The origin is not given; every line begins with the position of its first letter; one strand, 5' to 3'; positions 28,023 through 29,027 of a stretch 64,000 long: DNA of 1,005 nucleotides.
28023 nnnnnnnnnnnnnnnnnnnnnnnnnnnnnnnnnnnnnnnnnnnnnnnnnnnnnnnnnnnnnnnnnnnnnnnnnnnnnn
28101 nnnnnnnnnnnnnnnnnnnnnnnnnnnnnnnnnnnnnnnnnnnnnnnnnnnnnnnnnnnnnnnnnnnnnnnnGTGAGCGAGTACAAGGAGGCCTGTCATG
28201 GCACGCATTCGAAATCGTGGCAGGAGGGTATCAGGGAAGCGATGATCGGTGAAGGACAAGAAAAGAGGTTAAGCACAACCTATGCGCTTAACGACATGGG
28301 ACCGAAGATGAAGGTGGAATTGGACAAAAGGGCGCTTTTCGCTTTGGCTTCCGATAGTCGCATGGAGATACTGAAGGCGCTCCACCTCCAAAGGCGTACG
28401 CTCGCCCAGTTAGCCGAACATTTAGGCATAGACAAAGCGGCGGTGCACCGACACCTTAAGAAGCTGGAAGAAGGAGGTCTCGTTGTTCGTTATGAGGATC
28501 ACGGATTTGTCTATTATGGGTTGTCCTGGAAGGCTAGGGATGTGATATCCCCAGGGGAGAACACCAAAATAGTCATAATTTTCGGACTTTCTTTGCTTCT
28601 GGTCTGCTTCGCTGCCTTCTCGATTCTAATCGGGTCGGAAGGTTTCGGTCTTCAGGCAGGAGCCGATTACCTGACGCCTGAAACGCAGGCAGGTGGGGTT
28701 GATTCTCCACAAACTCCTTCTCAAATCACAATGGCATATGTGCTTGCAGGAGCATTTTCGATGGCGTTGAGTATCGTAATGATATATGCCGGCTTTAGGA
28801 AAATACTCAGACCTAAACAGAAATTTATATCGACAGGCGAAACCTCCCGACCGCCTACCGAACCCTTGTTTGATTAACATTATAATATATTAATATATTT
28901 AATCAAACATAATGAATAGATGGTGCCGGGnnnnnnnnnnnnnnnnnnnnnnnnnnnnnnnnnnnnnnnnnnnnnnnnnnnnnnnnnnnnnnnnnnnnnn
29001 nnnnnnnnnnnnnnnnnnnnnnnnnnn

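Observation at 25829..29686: Uncharacterised three-gene envelope module: secreted beta-propeller, two-TM ArsR-type regulator and membrane-anchored helical protein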

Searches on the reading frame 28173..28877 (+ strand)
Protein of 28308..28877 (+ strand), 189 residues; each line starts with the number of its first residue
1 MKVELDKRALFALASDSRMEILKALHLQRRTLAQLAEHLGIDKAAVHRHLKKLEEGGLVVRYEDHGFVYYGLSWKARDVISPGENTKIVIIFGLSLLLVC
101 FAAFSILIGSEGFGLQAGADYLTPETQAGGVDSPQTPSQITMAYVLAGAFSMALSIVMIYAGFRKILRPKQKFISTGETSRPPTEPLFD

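Call 3: search_protein_families(library=pfam, proteins=[window:28311-28877:+], max_evalue=1)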
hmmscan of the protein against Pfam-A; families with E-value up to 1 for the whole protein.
window:28311-28877:+ (188 aa): 44 families (the best 25 are shown)
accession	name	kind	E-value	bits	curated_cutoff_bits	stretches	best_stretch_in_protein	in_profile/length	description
PF12840.13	HTH_20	-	2.4e-13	50.3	27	1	12-59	1-49/51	Helix-turn-helix domain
PF01022.26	HTH_5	-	2e-11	44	22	1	15-58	2-45/47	Bacterial regulatory protein, arsR family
PF12802.13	MarR_2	-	1.9e-09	38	27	1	18-63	8-55/61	MarR family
PF09339.16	HTH_IclR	-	2.3e-09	37.3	22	1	18-60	6-50/52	IclR helix-turn-helix domain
PF13412.12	HTH_24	-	1.9e-08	34.2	21.9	1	17-58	5-47/48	Winged helix-turn-helix DNA-binding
PF25213.1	HVO_A0261_N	-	3e-08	33.9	35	1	10-63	6-58/86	HVO_A0261 N-terminal domain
PF01047.28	MarR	-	4.5e-07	30.1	24.6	1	30-64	19-53/59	MarR family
PF25212.1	HVO_A0114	-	1.8e-06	28.1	27.6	1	8-63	15-71/84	HVO_A0114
PF08279.18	HTH_11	-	7.4e-06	26.2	25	1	19-59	4-46/55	HTH domain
PF13518.12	HTH_28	-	0.00027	21.4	25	1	17-57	2-41/52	Helix-turn-helix domain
PF13404.12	HTH_AsnC-type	-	0.00032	20.9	27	1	5-53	5-42/42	AsnC-type helix-turn-helix domain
PF01978.25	TrmB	-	0.00032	20.9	25.6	1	25-68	19-62/68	Sugar-specific transcriptional regulator TrmB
PF04967.18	HTH_10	-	0.00073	19.7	23.1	1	28-53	23-48/53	HTH DNA binding domain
PF13384.12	HTH_23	-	0.00098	19.3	24.6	1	17-57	7-46/50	Homeodomain-like domain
PF01325.25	Fe_dep_repress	-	0.001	19.6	26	1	32-61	26-55/60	Iron dependent repressor, N-terminal DNA binding domain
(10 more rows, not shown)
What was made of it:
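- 28242..28877 (+): Gene 2: transmembrane transcription regulator. The conserved core starts at ATG 28308. Segments: wHTH, wing and juxtamembrane motif 28308-28565; TM1 28566-28634; outside loop 28635-28724; TM2 28725-28796; basic cytoplasmic tail (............) 28797-28874. HTH_20 and HTH_5 hits (call 3).
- On ArsR/SmtB family: HTH_20 scores 50.3 bits (cut-off 27) and HTH_5 scores 44 bits (cut-off 22) (call 3).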

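Call 4: search_protein_families(library=ncbifam, proteins=[window:28311-28877:+], max_evalue=1)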
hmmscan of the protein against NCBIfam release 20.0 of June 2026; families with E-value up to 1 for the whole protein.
window:28311-28877:+ (188 aa): 45 families (the best 25 are shown)
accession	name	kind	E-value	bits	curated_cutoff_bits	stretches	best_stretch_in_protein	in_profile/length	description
NF033788.1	HTH_metalloreg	subfamily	3.6e-12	45.9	55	1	9-72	5-69/77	metalloregulator ArsR/SmtB family transcription factor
NF033789.1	repress_SdpR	subfamily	6.6e-10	38.8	100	1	11-72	4-65/79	autorepressor SdpR family transcription factor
NF045707.1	Dbac_1936_reg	equivalog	1.7e-07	31.1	115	1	11-73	13-75/99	ArsR/SmtB-type metalloregulator TsoR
TIGR01884.1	cas_HTH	subfamily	3.1e-06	26.7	60.2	1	7-61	134-189/202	CRISPR-associated CARF protein Csa3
NF040939.2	trans_reg_lrs14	equivalog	1.4e-05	25.1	90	1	14-62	20-70/103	Lrs14 family HTH-type transcriptional regulator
NF053606.1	Sta1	subfamily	4.7e-05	23.4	80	1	14-62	19-68/100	Sta1 family transcriptional regulator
NF047906.1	CdPbTransRegCmtR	equivalog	8.3e-05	22.4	150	1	11-69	17-75/104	Cd(II)/Pb(II)-sensing metalloregulatory transcriptional regulator CmtR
TIGR02937.1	sigma70-ECF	superfamily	0.00014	21.5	42.9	1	14-52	119-157/165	sigma-70 family RNA polymerase sigma factor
TIGR02702.1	SufR_cyano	equivalog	0.0004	20.1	178.8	1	18-61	4-48/208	iron-sulfur cluster biosynthesis transcriptional regulator SufR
NF053755.1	MsvR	equivalog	0.00042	20.1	220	1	8-60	6-58/236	transcriptional factor MsvR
NF053814.1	teico_TcaR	equivalog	0.00062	19.9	170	1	16-59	39-83/151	MarR family transcriptional regulator TcaR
NF038251.1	AdcR_fam_Zn_TF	equivalog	0.0014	18.9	175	1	19-78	40-102/143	zinc-dependent MarR family transcriptional regulator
NF041413.1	ArsR_Rv2640c_fam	equivalog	0.0021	18.5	155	1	9-68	36-98/118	Rv2640c family ArsR-like transcriptional regulator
NF040947.1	trans_reg_LysM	equivalog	0.0043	16.8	180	1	18-61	6-50/136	HTH-type transcriptional regulator LysM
NF004170.0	PRK05638.1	equivalog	0.0045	15.6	421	1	14-79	370-438/442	threonine synthase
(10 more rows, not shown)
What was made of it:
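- On ArsR/SmtB family: 45.9 bits against a cut-off of 55 (call 4).
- Closest known: ArsR/SmtB family of soluble metal-sensing repressors. Different: The score is below NCBI's family cut-off (45.9 against 55; call 4).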

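Call 9: find_homologous_proteins(query=window:28308-28877:+, max_evalue=0.001)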
Query window:28308-28877:+ (189 aa): 528 proteins with E <= 0.001 among 1184 candidates; the best 120 are listed.
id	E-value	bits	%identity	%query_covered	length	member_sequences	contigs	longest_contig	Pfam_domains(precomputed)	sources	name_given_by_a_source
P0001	8.9e-118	409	100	100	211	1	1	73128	PF01047.29,PF12840.14,PF13412.13,PF08279.19,PF25212.3,PF01022.27,PF09339.17,PF12802.14,PF25213.2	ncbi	ncbi:MAG: winged helix-turn-helix domain-containing protein [Methanomassiliicoccales archaeon]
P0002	1.8e-103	362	88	100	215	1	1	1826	PF01047.29,PF12840.14,PF13412.13,PF08279.19,PF25212.3,PF01022.27,PF09339.17,PF12802.14,PF25213.2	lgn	-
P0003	1.9e-58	215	58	97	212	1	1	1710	PF01047.29,PF12840.14,PF13412.13,PF08279.19,PF25212.3,PF01022.27,PF09339.17,PF12802.14,PF25213.2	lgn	-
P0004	3.0e-58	215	59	97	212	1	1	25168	PF01047.29,PF12840.14,PF13412.13,PF08279.19,PF25212.3,PF01022.27,PF09339.17,PF12802.14,PF25213.2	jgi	jgi:ArsR family transcriptional regulator, arsenate/arsenite/antimonite-responsive transcriptional r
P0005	7.4e-58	213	57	100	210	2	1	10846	PF01047.29,PF12840.14,PF13412.13,PF08279.19,PF25212.3,PF01022.27,PF09339.17,PF12802.14,PF25213.2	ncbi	-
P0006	9.6e-58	213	60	100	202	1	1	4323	PF01047.29,PF12840.14,PF13412.13,PF08279.19,PF25212.3,PF01022.27,PF09339.17,PF12802.14,PF25213.2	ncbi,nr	ncbi:MAG: winged helix-turn-helix domain-containing protein, partial [Methanomassiliicoccales archae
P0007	2.3e-57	212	59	97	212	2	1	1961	PF01047.29,PF12840.14,PF13412.13,PF08279.19,PF25212.3,PF01022.27,PF09339.17,PF12802.14,PF25213.2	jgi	jgi:DNA-binding transcriptional ArsR family regulator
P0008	5.4e-57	211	86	54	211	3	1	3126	PF01047.29,PF12840.14,PF13412.13,PF08279.19,PF25212.3,PF01022.27,PF09339.17,PF12802.14,PF25213.2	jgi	jgi:DNA-binding transcriptional ArsR family regulator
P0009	7.1e-56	207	60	91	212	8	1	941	PF01047.29,PF12840.14,PF13412.13,PF08279.19,PF25212.3,PF01022.27,PF09339.17,PF12802.14,PF25213.2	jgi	jgi:DNA-binding transcriptional ArsR family regulator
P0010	2.0e-55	206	62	90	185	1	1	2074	PF01047.29,PF12840.14,PF13412.13,PF01022.27,PF09339.17,PF12802.14,PF25213.2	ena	-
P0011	3.6e-55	205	57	100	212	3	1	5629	PF01047.29,PF12840.14,PF13412.13,PF01022.27,PF09339.17,PF12802.14,PF25213.2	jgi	jgi:DNA-binding transcriptional ArsR family regulator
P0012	5.8e-55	204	59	91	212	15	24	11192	PF12840.14,PF13412.13,PF25212.3,PF01022.27,PF09339.17,PF12802.14,PF25213.2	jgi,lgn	jgi:DNA-binding transcriptional ArsR family regulator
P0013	1.0e-54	203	59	94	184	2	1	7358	PF01047.29,PF12840.14,PF13412.13,PF08279.19,PF25212.3,PF01022.27,PF09339.17,PF12802.14,PF25213.2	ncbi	-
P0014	1.9e-54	202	59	91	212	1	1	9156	PF01047.29,PF12840.14,PF13412.13,PF08279.19,PF25212.3,PF01022.27,PF09339.17,PF12802.14,PF25213.2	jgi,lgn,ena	-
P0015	9.5e-54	200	58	100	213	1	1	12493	PF01047.29,PF12840.14,PF13412.13,PF01022.27,PF09339.17,PF12802.14,PF25213.2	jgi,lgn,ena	jgi:DNA-binding transcriptional ArsR family regulator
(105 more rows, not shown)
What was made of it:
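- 28242..28877 (+): The 211-aa NCBI gene call is 100% identical over the query (call 9).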

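Call 12: find_related_loci(query=A1, collection=genome_contigs, flank=7000)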
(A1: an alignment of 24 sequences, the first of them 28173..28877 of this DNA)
Query A1 (234 aa) in genome_contigs; peptide patterns used: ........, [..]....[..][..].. (x = any residue, [..] = any of these).
98 stretches matched a pattern; 75 encode a relative of the query (tblastn E <= 1e-3); 75 distinct loci.
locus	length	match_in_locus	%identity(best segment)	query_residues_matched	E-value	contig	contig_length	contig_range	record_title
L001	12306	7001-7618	57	24-229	7e-66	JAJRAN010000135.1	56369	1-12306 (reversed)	MAG: Methanomassiliicoccales archaeon isolate OWC_0013 OWC_0013_k121_26109897, whole genome shotgun sequence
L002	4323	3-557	64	33-217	8e-64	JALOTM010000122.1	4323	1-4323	MAG: Methanomassiliicoccales archaeon isolate Prado233 scaffold_57992, whole genome shotgun sequence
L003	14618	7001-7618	53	24-230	1e-61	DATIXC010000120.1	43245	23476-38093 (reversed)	MAG TPA_asm: Methanomassiliicoccales archaeon isolate SMAG_U15239 k141_5090150, whole genome shotgun sequence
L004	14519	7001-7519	59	43-216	4e-61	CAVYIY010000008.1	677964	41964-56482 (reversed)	MAG: Methanomassiliicoccaceae archaeon isolate MFD01299.bin.2.50 genome assembly, contig: contig_49686, whole genome sho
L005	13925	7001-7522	58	43-216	3e-60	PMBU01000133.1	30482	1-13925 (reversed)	MAG: Methanomassiliicoccaceae archaeon isolate fen_65 73.20120700_E3M.288_contig_151231, whole genome shotgun sequence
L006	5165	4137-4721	56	24-217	1e-59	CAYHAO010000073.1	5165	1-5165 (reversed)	MAG TPA_asm: uncultured Methanomassiliicoccaceae archaeon isolate ERP119294_co1_233 genome assembly, contig: NODE_25764_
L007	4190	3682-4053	81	24-147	1e-59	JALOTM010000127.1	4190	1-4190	MAG: Methanomassiliicoccales archaeon isolate Prado233 scaffold_61454, whole genome shotgun sequence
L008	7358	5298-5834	60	43-222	2e-59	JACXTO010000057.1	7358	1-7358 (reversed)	MAG: Methanomassiliicoccaceae archaeon isolate bin_47_IMCAS k117_1985631, whole genome shotgun sequence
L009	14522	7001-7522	58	43-216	9e-59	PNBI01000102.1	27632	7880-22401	MAG: Methanomassiliicoccaceae archaeon isolate fen_33 73.20110800_E3D.115_contig_54114, whole genome shotgun sequence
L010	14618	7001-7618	51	24-229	6e-57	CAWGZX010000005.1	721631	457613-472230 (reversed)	MAG: Methanomassiliicoccaceae archaeon isolate MFD02979.bin.1.52 genome assembly, contig: contig_38548, whole genome sho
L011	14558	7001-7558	48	45-231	7e-54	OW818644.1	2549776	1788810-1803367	metagenome genome assembly, chromosome: 1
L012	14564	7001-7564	48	44-228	7e-53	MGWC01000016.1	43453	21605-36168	MAG: Euryarchaeota archaeon RBG_19FT_COMBO_56_21 rbg_19ft_combo_scaffold_162, whole genome shotgun sequence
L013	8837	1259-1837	47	44-230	3e-52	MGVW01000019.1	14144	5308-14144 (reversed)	MAG: Euryarchaeota archaeon RBG_13_57_23 RBG_13_scaffold_16982, whole genome shotgun sequence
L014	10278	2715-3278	49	43-226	2e-51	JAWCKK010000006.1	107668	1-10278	MAG: Thermoplasmata archaeon isolate JZ-2_201705_bins_135 JZ-2_201705_bins_135_scaffold_6, whole genome shotgun sequence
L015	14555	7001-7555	49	45-231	6e-51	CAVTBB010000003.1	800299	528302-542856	MAG: uncultured Methanomassiliicoccales archaeon isolate MFD02416.bin.1.122 genome assembly, contig: contig_67673, whole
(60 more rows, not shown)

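Call 19: search_solved_structures(query=A1, max_evalue=0.01)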
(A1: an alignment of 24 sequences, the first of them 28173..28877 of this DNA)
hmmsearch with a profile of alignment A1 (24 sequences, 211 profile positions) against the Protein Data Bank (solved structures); distinct sequences matched with E-value up to 0.01: 23.
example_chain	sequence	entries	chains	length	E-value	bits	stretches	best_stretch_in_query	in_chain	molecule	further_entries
1uly_A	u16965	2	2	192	9.9e-07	31.8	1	19-91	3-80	hypothetical protein PH1932 | hypothetical transcription regulator protein, PH1932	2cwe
3bdd_A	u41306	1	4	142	1.3e-06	31.4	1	35-82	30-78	Regulatory protein MarR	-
3jth_A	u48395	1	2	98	3.6e-05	26.7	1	30-92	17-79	Transcription activator HlyU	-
5znx_A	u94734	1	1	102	3.9e-05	26.6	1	30-92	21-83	Transcriptional activator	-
4omy_A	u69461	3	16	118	6.2e-05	25.9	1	24-92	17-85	NolR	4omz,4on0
8qag_A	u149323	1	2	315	0.00022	24.1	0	111-207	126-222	sc-CC-6-95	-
8qah_A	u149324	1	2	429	0.00024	24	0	111-196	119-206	sc-CC-8-58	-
4k2e_A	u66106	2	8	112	0.00062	22.7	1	30-93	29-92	Transcriptional activator HlyU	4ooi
3kp2_A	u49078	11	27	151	0.00074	22.4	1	40-80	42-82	Transcriptional regulator TcaR | TcaR transcription regulator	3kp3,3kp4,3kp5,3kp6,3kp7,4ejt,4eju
3f6v_A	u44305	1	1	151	0.00087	22.2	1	34-92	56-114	Possible transcriptional regulator, ArsR family protein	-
8qai_A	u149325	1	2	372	0.0011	21.9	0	111-188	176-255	sc-CC-7-LI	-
2lkp_A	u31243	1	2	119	0.0012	21.8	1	29-80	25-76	HTH-type transcriptional regulator NmtR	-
2oqg_A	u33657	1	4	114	0.0015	21.4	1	29-80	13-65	Possible transcriptional regulator, ArsR family protein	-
5yhz_A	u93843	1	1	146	0.0016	21.3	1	37-96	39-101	Zinc transport transcriptional regulator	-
3nrv_A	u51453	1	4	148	0.002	21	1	51-79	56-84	Putative transcriptional regulator (MarR/EmrR family)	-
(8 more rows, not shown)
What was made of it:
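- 28242..28877 (+): A profile search against PDB sequences finds PH1932, HlyU and NolR, which are ArsR-type wHTH proteins (call 19).
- On ArsR/SmtB family: PDB profile hits are PH1932, HlyU and NolR (call 19).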

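Call 64: search_protein_families(library=padloc, proteins=[window:28308-28877:+], max_evalue=0.01)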
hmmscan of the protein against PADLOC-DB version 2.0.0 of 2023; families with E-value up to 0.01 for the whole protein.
window:28308-28877:+ (189 aa): 19 families
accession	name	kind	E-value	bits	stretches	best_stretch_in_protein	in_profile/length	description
PDLC01720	Csa3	-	1.2e-11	43.2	1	2-73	10-89/118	Csa3_1_CAS-I-II-III-IV-V-VI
PDLC01438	Csa3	-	6.6e-11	40.8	1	8-73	140-202/305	"CAS-I,CAS-II,CAS-III,CAS-IV,CAS-V,CAS-VI; associated_signaling"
PDLC01044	Csa3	-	4.3e-10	37.8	1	4-70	123-184/194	Type I-A associated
PDLC01848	CARF3--CARF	-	5.9e-08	30.6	1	3-61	124-181/197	-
PDLC01434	CasR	-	2.1e-07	29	1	14-63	126-175/191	"CAS-I,CAS-II,CAS-III,CAS-IV,CAS-V,CAS-VI; associated_signaling"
PDLC01863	CARF3--CARF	-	2.3e-07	28.8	1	15-62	118-165/182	-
PDLC01268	CasR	-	4.9e-07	27.9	1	14-60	122-168/179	"CAS-I,CAS-II,CAS-III,CAS-IV,CAS-V,CAS-VI; associated_signaling"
PDLC01858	CARF3--CARF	-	7.8e-07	27.2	1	16-65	143-193/204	-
PDLC01857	CARF3--CARF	-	1.8e-06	25.7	1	15-64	130-178/201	-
PDLC01853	CARF3--CARF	-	3.8e-05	21.5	1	16-64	138-189/209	-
PDLC01866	CARF3--CARF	-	0.00011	20.2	1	15-62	138-186/207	-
PDLC01849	CARF3--CARF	-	0.00014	19.6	1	15-61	137-183/197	-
PDLC04368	PDC-M05A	-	0.00018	19.4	1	11-64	8-64/201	-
PDLC04369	PDC-M05A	-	0.00033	18.3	1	16-71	13-71/201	-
PDLC01852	CARF3--CARF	-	0.00057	17.9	1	5-59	132-187/208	-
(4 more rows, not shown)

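Call 65: search_protein_representatives(alignment_id=A1)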
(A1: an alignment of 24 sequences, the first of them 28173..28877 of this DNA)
Query: 24 sequences, 211 profile positions. Proteins with E-value up to 0.001 (for the whole library): 1924; up to 1e-10: 872; up to 1e-30: 22. The best 150 are listed.
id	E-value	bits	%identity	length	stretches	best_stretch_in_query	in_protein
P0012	8.9e-86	303.2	-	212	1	3-211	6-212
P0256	3.6e-67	242.4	-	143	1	9-145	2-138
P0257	3.2e-66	239.3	-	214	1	21-200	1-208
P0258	3.2e-63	229.5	-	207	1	11-145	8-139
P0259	4.2e-63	229.1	-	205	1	6-199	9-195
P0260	8.9e-62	224.8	-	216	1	17-201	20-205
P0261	2.1e-61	223.6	-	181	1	21-191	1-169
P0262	7.7e-61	221.7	-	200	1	15-202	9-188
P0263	9.4e-61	221.4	-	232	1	14-201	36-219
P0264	1.1e-60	221.2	-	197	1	21-199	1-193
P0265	8.6e-58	211.7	-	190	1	22-195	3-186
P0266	5.8e-57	209.1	-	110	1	8-114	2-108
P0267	1.1e-54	201.7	-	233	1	17-146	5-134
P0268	9.1e-54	198.6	-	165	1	21-193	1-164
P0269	1.8e-46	174.8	-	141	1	11-97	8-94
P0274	1.8e-33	132.3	-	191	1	22-196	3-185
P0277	1.8e-30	122.5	-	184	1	22-199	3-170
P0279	2.2e-27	112.4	-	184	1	22-190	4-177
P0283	1.9e-25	106.0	-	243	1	22-154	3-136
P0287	5.1e-25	104.7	-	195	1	23-196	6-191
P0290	1.9e-24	102.8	-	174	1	22-192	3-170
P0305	1.4e-23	100.0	-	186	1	22-192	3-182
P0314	5.5e-23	98.0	-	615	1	25-136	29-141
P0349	5.3e-21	91.5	-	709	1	22-162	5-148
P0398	4.7e-19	85.2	-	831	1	27-133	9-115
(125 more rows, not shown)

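Call 67: list_cluster_members(proteins=[P0274, P0277, P0279, P0283, P0287, P0290, P0305, P0314, P0349, P0398])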
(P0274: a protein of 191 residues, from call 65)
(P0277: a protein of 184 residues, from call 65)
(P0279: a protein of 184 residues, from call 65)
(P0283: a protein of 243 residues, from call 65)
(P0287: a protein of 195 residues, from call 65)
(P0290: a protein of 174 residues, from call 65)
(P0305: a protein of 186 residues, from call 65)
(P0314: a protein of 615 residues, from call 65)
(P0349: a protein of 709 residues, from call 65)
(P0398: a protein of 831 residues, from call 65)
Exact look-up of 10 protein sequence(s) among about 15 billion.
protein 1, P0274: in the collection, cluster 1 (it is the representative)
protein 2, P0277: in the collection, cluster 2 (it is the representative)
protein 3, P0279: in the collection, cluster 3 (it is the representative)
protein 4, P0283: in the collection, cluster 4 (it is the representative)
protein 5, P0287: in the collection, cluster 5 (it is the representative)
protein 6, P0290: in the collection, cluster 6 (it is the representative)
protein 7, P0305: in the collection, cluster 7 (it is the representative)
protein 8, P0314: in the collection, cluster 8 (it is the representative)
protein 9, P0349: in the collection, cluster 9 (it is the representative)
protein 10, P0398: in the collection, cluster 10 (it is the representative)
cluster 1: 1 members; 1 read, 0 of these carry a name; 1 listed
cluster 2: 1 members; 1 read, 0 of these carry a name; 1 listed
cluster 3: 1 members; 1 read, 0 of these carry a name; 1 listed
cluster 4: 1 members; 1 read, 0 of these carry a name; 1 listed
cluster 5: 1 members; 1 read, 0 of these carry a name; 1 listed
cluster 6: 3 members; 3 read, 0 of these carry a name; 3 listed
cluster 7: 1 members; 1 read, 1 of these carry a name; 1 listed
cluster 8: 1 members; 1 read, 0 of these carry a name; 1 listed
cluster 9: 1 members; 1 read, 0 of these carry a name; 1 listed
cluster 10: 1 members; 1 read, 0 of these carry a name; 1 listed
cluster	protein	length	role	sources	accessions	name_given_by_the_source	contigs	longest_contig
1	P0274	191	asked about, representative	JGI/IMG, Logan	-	-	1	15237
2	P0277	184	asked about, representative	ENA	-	-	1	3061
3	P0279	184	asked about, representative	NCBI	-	-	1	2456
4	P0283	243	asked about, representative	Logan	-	-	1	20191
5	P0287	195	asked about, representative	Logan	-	-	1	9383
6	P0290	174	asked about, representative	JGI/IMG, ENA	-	-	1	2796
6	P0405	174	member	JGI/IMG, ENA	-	-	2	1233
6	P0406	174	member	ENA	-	-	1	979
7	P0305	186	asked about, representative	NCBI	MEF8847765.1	MAG: winged helix-turn-helix domain-containing protein [Candidatus Thermoplasmatota ...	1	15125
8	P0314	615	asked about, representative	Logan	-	-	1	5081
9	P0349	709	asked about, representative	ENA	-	-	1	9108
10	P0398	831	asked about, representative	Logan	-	-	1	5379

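Call 68: find_encoding_contigs(protein=P0283, flank=5000, max_places=2)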
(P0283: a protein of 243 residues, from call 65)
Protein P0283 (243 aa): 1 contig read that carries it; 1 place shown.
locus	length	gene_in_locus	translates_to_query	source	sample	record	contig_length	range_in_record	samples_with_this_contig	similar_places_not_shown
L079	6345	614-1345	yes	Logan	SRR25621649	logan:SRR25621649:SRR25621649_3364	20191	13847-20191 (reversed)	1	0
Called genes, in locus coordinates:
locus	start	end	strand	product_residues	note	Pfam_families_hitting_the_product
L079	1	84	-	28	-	?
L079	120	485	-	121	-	-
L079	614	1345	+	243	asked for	PF25213:HVO_A0261_N (faint), PF01022:HTH_5, PF12802:MarR_2 (weak), PF12840:HTH_20, PF13412:HTH_24 (weak), PF25212:HVO_A0114 (weak)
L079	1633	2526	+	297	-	PF00924:MS_channel_2nd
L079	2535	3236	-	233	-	PF04654:DUF599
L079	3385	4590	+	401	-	PF00999:Na_H_Exchanger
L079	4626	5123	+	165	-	PF00571:CBS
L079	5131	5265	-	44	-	-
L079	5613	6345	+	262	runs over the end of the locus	PF01925:TauE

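Call 69: find_encoding_contigs(protein=P0274, flank=5000, max_places=2)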
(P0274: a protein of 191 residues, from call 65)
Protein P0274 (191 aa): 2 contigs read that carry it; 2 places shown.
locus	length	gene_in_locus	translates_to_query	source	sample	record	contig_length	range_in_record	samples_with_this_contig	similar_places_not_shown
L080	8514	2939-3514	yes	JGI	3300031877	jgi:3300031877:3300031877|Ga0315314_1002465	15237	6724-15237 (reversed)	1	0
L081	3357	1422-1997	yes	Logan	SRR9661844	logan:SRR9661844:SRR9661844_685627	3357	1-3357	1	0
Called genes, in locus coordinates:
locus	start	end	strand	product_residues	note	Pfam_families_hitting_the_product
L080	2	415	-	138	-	?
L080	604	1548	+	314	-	PF00296:Bac_luciferase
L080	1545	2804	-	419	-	PF00801:PKD (weak), PF18911:PKD_4 (weak)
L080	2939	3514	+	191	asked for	PF24038:DUF7347 (weak), PF25213:HVO_A0261_N (weak), PF01022:HTH_5 (weak), PF12802:MarR_2 (faint), PF12840:HTH_20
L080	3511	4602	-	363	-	PF01571:GCV_T, PF08669:GCV_T_C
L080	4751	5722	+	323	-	PF00005:ABC_tran, PF13175:AAA_15 (faint), PF13304:AAA_21 (weak), PF13732:DrrA1-3_C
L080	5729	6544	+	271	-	PF01061:ABC2_membrane, PF12698:ABC2_membrane_3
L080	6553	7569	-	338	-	PF13354:Beta-lactamase2, PF00144:Beta-lactamase (faint)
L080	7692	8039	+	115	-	-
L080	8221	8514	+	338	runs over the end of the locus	-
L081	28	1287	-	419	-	PF00801:PKD (weak), PF18911:PKD_4 (weak)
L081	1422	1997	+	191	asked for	PF24038:DUF7347 (weak), PF25213:HVO_A0261_N (weak), PF01022:HTH_5 (weak), PF12802:MarR_2 (faint), PF12840:HTH_20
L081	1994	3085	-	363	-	PF01571:GCV_T, PF08669:GCV_T_C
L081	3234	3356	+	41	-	?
